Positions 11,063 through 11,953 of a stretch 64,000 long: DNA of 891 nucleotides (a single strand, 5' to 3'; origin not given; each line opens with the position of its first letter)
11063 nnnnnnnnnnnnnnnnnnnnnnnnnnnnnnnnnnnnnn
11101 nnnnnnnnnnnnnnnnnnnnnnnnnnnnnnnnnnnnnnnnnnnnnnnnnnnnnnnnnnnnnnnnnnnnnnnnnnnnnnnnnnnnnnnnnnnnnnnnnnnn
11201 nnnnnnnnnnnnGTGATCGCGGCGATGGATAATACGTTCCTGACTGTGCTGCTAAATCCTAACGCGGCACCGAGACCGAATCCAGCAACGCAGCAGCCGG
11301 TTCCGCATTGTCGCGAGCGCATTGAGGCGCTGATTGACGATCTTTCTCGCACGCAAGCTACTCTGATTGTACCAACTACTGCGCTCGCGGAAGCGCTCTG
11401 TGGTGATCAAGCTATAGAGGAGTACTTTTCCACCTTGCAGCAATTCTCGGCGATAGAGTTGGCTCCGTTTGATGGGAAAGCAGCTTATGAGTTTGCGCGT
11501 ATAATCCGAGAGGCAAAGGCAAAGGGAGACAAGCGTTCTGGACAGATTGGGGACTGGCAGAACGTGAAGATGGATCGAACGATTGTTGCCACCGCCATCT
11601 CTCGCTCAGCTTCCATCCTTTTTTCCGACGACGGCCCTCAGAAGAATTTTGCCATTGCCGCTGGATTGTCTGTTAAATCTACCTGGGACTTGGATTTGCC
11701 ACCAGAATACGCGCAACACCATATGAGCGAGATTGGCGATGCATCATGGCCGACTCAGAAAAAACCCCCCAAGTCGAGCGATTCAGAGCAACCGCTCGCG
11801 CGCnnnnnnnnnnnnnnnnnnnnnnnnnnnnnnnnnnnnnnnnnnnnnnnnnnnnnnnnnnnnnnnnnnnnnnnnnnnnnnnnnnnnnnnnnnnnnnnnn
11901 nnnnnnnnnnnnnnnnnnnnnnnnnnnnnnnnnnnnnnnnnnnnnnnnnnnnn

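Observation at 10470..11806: Coupled unknown protein plus PIN nuclease: candidate toxin-antitoxin or anti-phage system on the IS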

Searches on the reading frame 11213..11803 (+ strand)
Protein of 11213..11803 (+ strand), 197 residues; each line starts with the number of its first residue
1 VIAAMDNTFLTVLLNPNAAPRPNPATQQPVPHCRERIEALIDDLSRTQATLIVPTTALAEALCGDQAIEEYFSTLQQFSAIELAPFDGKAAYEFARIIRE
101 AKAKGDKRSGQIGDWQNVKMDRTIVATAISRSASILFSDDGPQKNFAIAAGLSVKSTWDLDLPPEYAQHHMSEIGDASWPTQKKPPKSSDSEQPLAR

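Call 3: search_protein_families(library=pfam, proteins=[window:11213-11803:+], max_evalue=1)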
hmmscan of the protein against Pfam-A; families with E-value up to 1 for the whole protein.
window:11213-11803:+ (197 aa): 2 families
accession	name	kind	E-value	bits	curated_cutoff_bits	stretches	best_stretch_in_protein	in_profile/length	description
PF01850.27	PIN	-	0.0011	19.9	23.6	1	35-141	19-113/120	PIN domain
PF10970.13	GerPE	-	0.2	12.3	26.8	1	111-150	19-56/121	Spore germination protein GerPE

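Call 4: search_protein_families(library=padloc, proteins=[window:11213-11803:+], max_evalue=1)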
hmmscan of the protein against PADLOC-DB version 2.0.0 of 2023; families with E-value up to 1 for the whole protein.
window:11213-11803:+ (197 aa): 0 families

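Call 5: search_protein_families(library=ncbifam, proteins=[window:11213-11803:+], max_evalue=1)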
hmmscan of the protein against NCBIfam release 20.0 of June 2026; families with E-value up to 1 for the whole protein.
window:11213-11803:+ (197 aa): 2 families
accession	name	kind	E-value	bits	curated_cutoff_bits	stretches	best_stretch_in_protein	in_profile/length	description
NF047959.1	TA_toxin_VapC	equivalog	0.017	15.2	80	1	41-140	23-114/125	type II toxin-antitoxin system VapC family toxin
NF047863.1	VapCLeptosp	equivalog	0.19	12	140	1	35-135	14-110/130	type II toxin-antitoxin system tRNA(fMet)-specific endonuclease VapC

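Call 9: search_solved_structures(query=window:11213-11803:+, max_evalue=10, show_alignments=2)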
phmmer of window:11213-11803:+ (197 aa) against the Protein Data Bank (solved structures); distinct sequences matched with E-value up to 10: 48.
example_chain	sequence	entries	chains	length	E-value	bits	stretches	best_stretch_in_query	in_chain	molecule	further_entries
8w8q_A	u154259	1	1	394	0.04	17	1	75-171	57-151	Guanine nucleotide-binding protein G(s) subunit alpha isoforms short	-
8jiq_A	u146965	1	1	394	0.055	16.6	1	76-185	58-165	Guanine nucleotide-binding protein G(s) subunit alpha isoforms short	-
7vbi_A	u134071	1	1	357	0.12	15.5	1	95-171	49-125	Isoform 3 of Guanine nucleotide-binding protein G(s) subunit alpha isoforms short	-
8ww2_A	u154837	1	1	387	0.15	15.2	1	75-171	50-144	Guanine nucleotide-binding protein G(s) subunit alpha isoforms short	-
8hmv_C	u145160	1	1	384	0.16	15.1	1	75-171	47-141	Guanine nucleotide-binding protein G(s) subunit alpha isoforms short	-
6p9x_A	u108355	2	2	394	0.17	15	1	75-171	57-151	Guanine nucleotide-binding protein G(s) subunit alpha isoforms short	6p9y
7jv5_A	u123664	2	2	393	0.17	15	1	75-171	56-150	Guanine nucleotide-binding protein G(s) subunit alpha isoforms short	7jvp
8w88_A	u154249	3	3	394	0.17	15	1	75-171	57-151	Guanine nucleotide-binding protein G(s) subunit alpha isoforms short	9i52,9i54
7ckw_A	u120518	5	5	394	0.17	15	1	75-171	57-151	Guanine nucleotide-binding protein G(s) subunit alpha isoforms short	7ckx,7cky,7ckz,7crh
9ijd_A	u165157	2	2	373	0.17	15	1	75-171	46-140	Guanine nucleotide-binding protein G(s) subunit alpha isoforms short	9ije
6niy_A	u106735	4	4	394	0.17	15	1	75-171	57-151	Guanine nucleotide-binding protein G(s) subunit alpha isoforms short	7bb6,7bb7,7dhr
9ixj_A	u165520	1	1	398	0.17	15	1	75-171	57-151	Guanine nucleotide-binding protein G(s) subunit alpha isoforms short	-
1cs4_C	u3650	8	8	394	0.17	15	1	75-171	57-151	GUANINE NUCLEOTIDE-BINDING PROTEIN G(S) | Guanine nucleotide-binding protein G(s), alpha subunit | Guanine nucleotide-binding protein G(s) subunit alpha isoform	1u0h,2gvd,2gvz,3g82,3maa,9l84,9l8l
7bz2_A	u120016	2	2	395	0.17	15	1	75-171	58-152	Guanine nucleotide-binding protein G(s) subunit alpha isoforms short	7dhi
1azs_C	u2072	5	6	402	0.18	14.9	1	75-171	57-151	GS-ALPHA | Guanine nucleotide-binding protein G(s) subunit alpha isoforms short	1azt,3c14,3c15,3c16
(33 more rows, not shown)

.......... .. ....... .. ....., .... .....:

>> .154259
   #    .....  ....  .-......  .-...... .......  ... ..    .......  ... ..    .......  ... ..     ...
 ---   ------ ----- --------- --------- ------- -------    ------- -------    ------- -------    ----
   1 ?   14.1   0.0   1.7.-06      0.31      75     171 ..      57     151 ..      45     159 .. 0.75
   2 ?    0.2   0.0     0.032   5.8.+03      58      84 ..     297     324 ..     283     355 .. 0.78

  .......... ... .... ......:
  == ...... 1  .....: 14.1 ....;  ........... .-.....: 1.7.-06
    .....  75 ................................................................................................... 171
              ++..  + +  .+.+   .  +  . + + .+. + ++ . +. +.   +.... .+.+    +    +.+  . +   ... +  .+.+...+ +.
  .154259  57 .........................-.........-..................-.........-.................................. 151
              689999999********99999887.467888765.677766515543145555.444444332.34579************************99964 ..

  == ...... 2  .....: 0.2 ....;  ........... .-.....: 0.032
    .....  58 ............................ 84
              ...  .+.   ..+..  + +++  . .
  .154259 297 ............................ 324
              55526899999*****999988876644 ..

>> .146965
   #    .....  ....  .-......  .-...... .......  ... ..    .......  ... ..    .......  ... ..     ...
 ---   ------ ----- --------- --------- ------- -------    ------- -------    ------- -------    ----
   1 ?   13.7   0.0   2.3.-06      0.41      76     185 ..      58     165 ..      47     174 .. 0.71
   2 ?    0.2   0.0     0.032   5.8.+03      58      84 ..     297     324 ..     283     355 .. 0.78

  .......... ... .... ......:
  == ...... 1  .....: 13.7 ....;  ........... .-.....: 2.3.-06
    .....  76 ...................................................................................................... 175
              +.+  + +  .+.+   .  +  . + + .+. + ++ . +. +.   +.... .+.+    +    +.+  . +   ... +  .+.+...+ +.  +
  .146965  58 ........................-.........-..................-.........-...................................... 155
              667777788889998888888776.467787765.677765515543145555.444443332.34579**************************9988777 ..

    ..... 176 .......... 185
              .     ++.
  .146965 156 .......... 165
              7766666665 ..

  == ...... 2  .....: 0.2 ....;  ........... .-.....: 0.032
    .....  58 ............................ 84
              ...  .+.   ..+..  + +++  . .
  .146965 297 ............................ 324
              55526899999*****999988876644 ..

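Call 10: search_protein_families(library=phrogs, proteins=[window:11213-11803:+], max_evalue=1)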
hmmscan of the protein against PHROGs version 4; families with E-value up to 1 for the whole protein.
window:11213-11803:+ (197 aa): 2 families
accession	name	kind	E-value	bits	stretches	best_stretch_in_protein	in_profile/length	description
phrog_21691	-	unknown function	5.1e-23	82.7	1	27-172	15-161/168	-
phrog_31496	-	transcription regulation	0.096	13.3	1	47-104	147-203/210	transcriptional regulator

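Call 20: find_homologous_proteins(query=window:11213-11803:+, max_evalue=0.001)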
Query window:11213-11803:+ (197 aa): 83 proteins with E <= 0.001 among 288 candidates.
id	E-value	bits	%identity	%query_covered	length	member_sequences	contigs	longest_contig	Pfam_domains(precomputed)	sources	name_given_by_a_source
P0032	4.9e-118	410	99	94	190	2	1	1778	-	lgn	-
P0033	8.5e-95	334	76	98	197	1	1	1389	-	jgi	jgi:hypothetical protein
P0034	1.3e-92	327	72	99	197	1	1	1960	-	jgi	jgi:hypothetical protein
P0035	3.6e-88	312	74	98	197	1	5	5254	-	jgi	jgi:hypothetical protein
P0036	3.5e-86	306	73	98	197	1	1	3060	-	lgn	-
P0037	1.7e-84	300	72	97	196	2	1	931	-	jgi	jgi:hypothetical protein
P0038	7.1e-83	295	69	98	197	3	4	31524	-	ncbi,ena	-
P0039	2.4e-82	293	71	98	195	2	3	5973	-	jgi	jgi:hypothetical protein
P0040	8.2e-82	292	69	89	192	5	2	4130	-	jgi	jgi:hypothetical protein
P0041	1.0e-80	288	68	97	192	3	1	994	-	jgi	jgi:hypothetical protein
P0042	1.2e-80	288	67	98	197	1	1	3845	-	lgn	-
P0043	6.7e-80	285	64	100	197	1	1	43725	-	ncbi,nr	ncbi:MAG: hypothetical protein EPN75_13235 [Beijerinckiaceae bacterium]|nr:MAG: hypothetical protein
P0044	7.2e-80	285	67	97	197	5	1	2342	-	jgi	-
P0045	2.1e-79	284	66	99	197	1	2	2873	-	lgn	-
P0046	3.6e-79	283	67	98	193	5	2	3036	-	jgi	-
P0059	2.6e-73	264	62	95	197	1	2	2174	PF01850.28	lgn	-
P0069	7.3e-66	240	65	89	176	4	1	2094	PF01850.28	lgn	-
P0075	1.7e-52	196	52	90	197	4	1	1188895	-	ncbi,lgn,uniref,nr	ncbi:hypothetical protein J7481_09530 [Labrenzia sp. R4_2]|uniref:hypothetical protein n=1 Tax=Labre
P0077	4.8e-51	191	51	89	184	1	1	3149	PF01850.28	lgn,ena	-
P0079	6.3e-49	184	51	97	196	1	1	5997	PF01850.28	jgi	jgi:predicted nucleic acid-binding protein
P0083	3.3e-48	182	51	87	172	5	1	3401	PF01850.28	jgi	jgi:predicted nucleic acid-binding protein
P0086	6.0e-47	178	52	85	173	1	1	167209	-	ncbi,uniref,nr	ncbi:hypothetical protein [Palleronia caenipelagi]|uniref:Type II toxin-antitoxin system VapC family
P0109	1.1e-34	138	46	83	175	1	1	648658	-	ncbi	-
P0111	7.5e-31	125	42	84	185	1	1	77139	-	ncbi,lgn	-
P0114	9.8e-28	115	41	83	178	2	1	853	PF01850.28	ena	-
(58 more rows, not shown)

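Call 23: find_encoding_contigs(protein=P0075, flank=6000, max_places=3)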
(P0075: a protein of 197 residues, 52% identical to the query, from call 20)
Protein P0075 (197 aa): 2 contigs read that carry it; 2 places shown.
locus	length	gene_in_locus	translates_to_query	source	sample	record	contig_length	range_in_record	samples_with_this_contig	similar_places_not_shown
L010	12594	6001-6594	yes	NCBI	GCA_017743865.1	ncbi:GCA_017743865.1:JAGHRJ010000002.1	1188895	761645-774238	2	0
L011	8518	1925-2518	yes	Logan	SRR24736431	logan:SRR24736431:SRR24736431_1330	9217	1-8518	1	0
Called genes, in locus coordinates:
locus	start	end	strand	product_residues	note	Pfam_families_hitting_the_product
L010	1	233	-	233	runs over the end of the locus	PF01471:PG_binding_1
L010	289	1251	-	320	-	-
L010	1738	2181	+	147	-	PF17264:DUF5330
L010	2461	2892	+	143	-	PF02657:SufE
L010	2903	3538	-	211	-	PF20057:DUF6456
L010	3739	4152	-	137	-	PF08299:Bac_DnaA_C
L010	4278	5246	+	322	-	PF12760:Zn_ribbon_IS1595, PF12762:DDE_Tnp_IS1595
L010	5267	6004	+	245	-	-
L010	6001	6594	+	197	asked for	-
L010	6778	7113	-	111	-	-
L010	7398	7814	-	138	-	PF05443:ROS_MUCR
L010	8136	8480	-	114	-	PF03334:PhaG_MnhG_YufB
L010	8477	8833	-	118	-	PF04066:MrpF_PhaF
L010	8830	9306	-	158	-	PF01899:MNHE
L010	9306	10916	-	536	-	PF10125:NADHdeh_related (weak), PF00361:Proton_antipo_M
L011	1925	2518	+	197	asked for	-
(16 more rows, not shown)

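Call 24: find_encoding_contigs(protein=P0086, flank=6000, max_places=2)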
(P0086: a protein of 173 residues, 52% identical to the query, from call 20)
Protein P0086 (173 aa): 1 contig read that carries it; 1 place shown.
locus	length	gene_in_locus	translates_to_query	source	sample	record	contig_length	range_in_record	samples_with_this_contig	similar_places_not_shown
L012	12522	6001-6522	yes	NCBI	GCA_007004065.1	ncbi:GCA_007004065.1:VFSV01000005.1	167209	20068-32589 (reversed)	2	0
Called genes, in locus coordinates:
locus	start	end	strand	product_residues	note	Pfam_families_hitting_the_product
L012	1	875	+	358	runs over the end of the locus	PF02653:BPD_transp_2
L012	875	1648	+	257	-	PF00005:ABC_tran, PF02463:SMC_N (faint), PF13304:AAA_21 (faint)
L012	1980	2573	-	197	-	PF12917:YfbR-like (faint)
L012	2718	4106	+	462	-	PF05221:AdoHcyase, PF00670:AdoHcyase_NAD, PF02826:2-Hacid_dh_C (weak)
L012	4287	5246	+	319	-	PF12760:Zn_ribbon_IS1595, PF12762:DDE_Tnp_IS1595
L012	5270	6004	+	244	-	-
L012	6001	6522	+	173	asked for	-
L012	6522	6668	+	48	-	-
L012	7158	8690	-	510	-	PF01235:Na_Ala_symp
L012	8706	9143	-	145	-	PF00582:Usp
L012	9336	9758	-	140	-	PF04972:BON, PF01476:LysM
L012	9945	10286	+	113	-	PF11015:DUF2853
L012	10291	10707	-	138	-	PF01878:EVE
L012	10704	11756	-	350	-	PF02543:Carbam_trans_N (faint), PF00814:TsaD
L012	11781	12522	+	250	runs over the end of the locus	PF02602:HEM4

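Call 25: find_encoding_contigs(protein=P0109, flank=6000, max_places=2)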
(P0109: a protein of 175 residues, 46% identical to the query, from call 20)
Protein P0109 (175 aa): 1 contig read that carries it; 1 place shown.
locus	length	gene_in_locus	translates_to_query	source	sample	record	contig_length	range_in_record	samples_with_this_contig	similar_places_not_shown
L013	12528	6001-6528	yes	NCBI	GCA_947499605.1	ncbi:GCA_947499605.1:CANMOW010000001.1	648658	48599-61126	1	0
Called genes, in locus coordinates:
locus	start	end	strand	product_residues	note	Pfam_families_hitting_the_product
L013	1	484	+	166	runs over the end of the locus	PF01327:Pep_deformylase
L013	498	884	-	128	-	-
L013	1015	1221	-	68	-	-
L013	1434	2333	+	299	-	PF00551:Formyl_trans_N, PF02911:Formyl_trans_C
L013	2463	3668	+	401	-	PF01321:Creatinase_N, PF00557:Peptidase_M24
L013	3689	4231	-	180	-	-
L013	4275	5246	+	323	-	PF12760:Zn_ribbon_IS1595, PF12762:DDE_Tnp_IS1595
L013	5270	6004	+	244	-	-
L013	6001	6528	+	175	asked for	-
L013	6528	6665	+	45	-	-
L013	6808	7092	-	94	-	-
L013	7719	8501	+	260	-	PF03734:YkuD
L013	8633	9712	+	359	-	-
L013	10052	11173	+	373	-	-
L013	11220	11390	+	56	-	-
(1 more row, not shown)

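Call 26: find_encoding_contigs(protein=P0111, flank=6000, max_places=2)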
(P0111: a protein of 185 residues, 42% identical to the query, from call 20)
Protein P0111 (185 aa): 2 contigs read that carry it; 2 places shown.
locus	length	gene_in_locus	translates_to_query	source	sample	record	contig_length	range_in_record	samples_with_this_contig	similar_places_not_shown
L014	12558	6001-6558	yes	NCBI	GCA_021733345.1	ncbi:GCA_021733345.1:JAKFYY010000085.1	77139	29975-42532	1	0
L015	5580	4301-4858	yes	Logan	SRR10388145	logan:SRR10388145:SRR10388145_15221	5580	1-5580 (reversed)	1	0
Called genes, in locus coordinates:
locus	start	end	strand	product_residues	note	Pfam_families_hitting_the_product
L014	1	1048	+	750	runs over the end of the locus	-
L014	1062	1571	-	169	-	-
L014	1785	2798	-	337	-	PF01073:3Beta_HSD (weak), PF01370:Epimerase, PF02719:Polysacc_synt_2 (weak), PF04321:RmlD_sub_bind, PF07993:NAD_binding_4 (faint), PF16363:GDP_Man_Dehyd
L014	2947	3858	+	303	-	PF08443:RimK (weak)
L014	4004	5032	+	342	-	PF00296:Bac_luciferase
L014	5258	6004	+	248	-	-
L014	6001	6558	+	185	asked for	-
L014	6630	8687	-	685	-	PF00795:CN_hydrolase, PF02540:NAD_synthase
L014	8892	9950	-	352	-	PF00296:Bac_luciferase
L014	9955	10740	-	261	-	PF12146:Hydrolase_4, PF00561:Abhydrolase_1, PF12697:Abhydrolase_6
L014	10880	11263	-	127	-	PF01042:Ribonuc_L-PSP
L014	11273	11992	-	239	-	PF00857:Isochorismatase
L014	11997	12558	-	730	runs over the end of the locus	PF01804:Penicil_amidase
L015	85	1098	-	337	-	PF01073:3Beta_HSD (weak), PF01370:Epimerase, PF02719:Polysacc_synt_2 (weak), PF04321:RmlD_sub_bind, PF07993:NAD_binding_4 (faint), PF16363:GDP_Man_Dehyd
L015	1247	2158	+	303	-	PF08443:RimK (weak)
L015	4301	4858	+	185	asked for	-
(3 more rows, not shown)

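Call 36: predict_structure(alignment_id=A2)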
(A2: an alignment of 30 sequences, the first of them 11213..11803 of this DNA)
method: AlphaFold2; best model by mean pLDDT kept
length: 197 residues; sequences in the alignment: 30
mean_pLDDT: 80.5   pTM: 0.73
mean pLDDT of the five models: 80.5, 80.3, 79.8, 78.6, 78.1
residues with pLDDT >= 90: 70; 70-90: 79; 50-70: 34; < 50: 14
segments of 3 or more residues with pLDDT < 50: 169-175
pLDDT, mean of each block of 10 residues (from residue 1): 93 82 82 91 93 92 76 87 93 86 63 55 93 95 88 93 74 51 61 56
secondary structure, 60 per line:
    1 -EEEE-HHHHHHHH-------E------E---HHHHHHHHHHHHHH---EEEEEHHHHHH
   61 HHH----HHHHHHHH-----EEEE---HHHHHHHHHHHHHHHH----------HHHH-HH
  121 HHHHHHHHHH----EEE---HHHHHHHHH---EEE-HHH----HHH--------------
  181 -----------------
elements in order: E2-5 H7-14 H33-46 E50-54 H55-63 H68-75 E81-84 H88-103 H114-117 H119-130 E135-137 H141-149 E153-155

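Call 40: fold_search(model_id=the predicted structure, library=pdb)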
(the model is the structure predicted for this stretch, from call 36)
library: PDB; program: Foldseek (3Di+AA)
matches with E <= 10: 1148; with E <= 0.001: 43
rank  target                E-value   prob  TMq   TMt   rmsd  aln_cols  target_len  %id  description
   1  3zvk_B                3.9e-07  1.00  0.52  0.73   3.8       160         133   19  Crystal structure of VapBC2 from Rickettsia felis bound to a DNA fragment from their promoter (released 2011-12-14)
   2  3zvk_C                5.3e-07  1.00  0.52  0.73   3.8       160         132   18  Crystal structure of VapBC2 from Rickettsia felis bound to a DNA fragment from their promoter (released 2011-12-14)
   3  3zvk_A                6.8e-07  1.00  0.52  0.72   3.9       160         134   19  Crystal structure of VapBC2 from Rickettsia felis bound to a DNA fragment from their promoter (released 2011-12-14)
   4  5ecw_A                6.0e-06  1.00  0.49  0.68   4.7       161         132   16  Structure of the Shigella flexneri VapC mutant D7A (released 2016-02-17)
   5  6sd6_D                7.6e-06  1.00  0.49  0.69   4.2       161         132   16  Structure of VapBC from Shigella sonnei (released 2020-08-26)
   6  5ed0_A                8.6e-06  1.00  0.49  0.69   4.6       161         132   16  Structure of the Shigella flexneri VapC mutant D7N (released 2016-02-17)
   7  5ecd_A                8.6e-06  1.00  0.48  0.67   4.5       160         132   16  Structure of the Shigella flexneri VapC mutant D98N crystal form 1 (released 2016-02-17)
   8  9h6a_A                1.9e-05  1.00  0.50  0.70   4.0       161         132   17  Crystal structure of the E. coli F-plasmid VapBC toxin-antitoxin complex (released 2024-12-18)
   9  3tnd_A                2.1e-05  1.00  0.50  0.70   3.7       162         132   16  Crystal structure of Shigella flexneri VapBC toxin-antitoxin complex (released 2011-11-02)
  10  5ecw_B                2.3e-05  1.00  0.44  0.66   6.0       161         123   15  Structure of the Shigella flexneri VapC mutant D7A (released 2016-02-17)
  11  6ifc_A                2.4e-05  1.00  0.50  0.70   4.0       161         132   16  Crystal structure of VapBC from Salmonella typhimurium (released 2020-01-29)
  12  4chg_A                3.2e-05  1.00  0.51  0.70   3.7       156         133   15  Crystal structure of VapBC15 complex from Mycobacterium tuberculosis (released 2014-11-12)
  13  6nkl_A                4.1e-05  1.00  0.48  0.66   4.3       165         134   13  2.2 A resolution structure of VapBC-1 from nontypeable Haemophilus influenzae (released 2019-04-10)
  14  5h4g_A                5.0e-05  1.00  0.49  0.64   4.4       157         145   16  Structure of PIN-domain protein (VapC4 toxin) from Pyrococcus horikoshii determined at 1.77 A resolution (released 2016-11-23)
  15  1y82_B                5.0e-05  1.00  0.50  0.66   3.8       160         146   16  Conserved hypothetical protein Pfu-367848-001 from Pyrococcus furiosus (released 2005-01-25)
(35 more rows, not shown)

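Call 65: search_solved_structures(query=A2, max_evalue=1, show_alignments=1)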
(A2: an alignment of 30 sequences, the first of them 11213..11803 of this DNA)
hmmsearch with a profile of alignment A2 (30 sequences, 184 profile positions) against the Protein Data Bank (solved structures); distinct sequences matched with E-value up to 1: 4.
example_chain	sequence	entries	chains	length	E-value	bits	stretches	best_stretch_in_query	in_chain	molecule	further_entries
3i8o_A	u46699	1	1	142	0.3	13.8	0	34-63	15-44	KH domain-containing protein MJ1533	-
3gee_A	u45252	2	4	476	0.35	13.6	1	27-95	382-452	tRNA modification GTPase mnmE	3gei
6ifc_A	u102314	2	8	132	0.39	13.4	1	25-105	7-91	tRNA(fMet)-specific endonuclease VapC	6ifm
4chg_A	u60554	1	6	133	0.42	13.3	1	42-107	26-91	PROBABLE RIBONUCLEASE VAPC15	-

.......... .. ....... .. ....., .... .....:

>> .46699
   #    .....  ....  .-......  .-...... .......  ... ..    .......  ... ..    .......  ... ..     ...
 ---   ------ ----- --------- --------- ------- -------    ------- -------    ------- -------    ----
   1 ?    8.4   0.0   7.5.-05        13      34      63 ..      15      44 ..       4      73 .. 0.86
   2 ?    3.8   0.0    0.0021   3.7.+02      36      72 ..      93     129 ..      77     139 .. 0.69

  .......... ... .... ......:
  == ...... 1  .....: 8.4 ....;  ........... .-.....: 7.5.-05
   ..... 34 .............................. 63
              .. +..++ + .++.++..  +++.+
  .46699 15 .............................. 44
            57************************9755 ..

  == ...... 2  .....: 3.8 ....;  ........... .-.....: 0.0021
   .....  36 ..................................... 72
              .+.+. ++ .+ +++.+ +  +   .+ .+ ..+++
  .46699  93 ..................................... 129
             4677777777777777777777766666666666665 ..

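Call 74: search_protein_families(library=padloc, alignment_id=A2, max_evalue=1)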
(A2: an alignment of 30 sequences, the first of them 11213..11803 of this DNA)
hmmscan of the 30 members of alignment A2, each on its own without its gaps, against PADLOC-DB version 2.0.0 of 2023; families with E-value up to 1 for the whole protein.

A. member 1, window:11213-11803:+ (197 aa): 0 families

B. families by the number of members that match (of 30 scanned): 2 families
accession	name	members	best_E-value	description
PDLC01060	C3a69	1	0.0035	Unknown function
PDLC04581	PDC-M32B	1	0.03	-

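Call 80: find_related_loci(query=A2, collection=viral_contigs, flank=4000)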
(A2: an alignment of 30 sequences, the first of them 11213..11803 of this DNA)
Query A2 (197 aa) in viral_contigs; peptide patterns used: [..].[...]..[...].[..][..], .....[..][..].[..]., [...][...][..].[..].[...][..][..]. (x = any residue, [..] = any of these).
116 stretches matched a pattern; 52 encode a relative of the query (tblastn E <= 1e-3); 52 distinct loci.
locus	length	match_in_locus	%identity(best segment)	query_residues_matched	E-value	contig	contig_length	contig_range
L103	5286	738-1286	50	1-185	9e-56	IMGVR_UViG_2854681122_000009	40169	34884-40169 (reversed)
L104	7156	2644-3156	49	1-171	5e-52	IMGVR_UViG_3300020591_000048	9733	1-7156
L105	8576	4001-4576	37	1-189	3e-31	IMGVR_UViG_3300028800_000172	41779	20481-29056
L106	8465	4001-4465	35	1-154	2e-26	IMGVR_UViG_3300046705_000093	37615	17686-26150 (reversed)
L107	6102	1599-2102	40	2-168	3e-26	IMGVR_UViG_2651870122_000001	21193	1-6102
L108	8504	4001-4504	37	1-171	4e-25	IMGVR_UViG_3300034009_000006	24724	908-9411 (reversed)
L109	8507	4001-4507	35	1-171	1e-21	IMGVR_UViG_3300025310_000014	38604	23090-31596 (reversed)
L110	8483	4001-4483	33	5-164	3e-21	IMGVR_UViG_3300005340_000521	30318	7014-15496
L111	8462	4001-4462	33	1-154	5e-21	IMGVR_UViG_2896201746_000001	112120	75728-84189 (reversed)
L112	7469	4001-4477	34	1-165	2e-19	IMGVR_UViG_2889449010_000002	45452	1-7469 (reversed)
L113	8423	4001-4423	35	50-189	3e-18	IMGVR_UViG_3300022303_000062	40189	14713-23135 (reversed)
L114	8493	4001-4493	48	1-165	2e-26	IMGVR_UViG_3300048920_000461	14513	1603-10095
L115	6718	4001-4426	37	4-147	4e-17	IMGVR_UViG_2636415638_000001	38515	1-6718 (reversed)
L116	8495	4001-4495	34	2-171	6e-16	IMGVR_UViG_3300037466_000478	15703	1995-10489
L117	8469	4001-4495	34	2-171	6e-16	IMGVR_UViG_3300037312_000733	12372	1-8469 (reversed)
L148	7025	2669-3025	30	5-122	7e-8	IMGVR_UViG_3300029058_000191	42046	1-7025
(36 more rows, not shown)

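Call 88: search_protein_families(library=pfam, proteins=[L148:1947-2663:+, L148:2657-3202:+, L148:3270-3752:+], max_evalue=1)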
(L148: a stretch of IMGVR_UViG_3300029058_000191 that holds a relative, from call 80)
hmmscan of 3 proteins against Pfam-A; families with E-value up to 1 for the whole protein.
L148:1947-2663:+ (239 aa): 0 families

L148:2657-3202:+ (182 aa): 4 families
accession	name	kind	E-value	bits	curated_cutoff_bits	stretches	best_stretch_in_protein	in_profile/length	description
PF01850.27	PIN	-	4.1e-10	40.8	23.6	1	36-147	15-116/120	PIN domain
PF16289.11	PIN_12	-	0.025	15.4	32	1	3-109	1-91/172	PIN domain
PF18477.7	PIN_9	-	0.032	14.9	26.3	1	120-158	75-113/116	PIN like domain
PF13638.12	PIN_4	-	0.17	12.6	21.9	1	3-136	1-103/132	PIN domain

L148:3270-3752:+ (161 aa): 0 families

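Call 89: search_protein_families(library=padloc, proteins=[L148:1947-2663:+, L148:2657-3202:+, L148:3270-3752:+], max_evalue=1)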
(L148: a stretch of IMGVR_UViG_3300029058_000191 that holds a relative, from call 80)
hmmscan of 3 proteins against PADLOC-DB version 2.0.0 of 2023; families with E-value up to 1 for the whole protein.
L148:1947-2663:+ (239 aa): 0 families

L148:2657-3202:+ (182 aa): 0 families

L148:3270-3752:+ (161 aa): 0 families
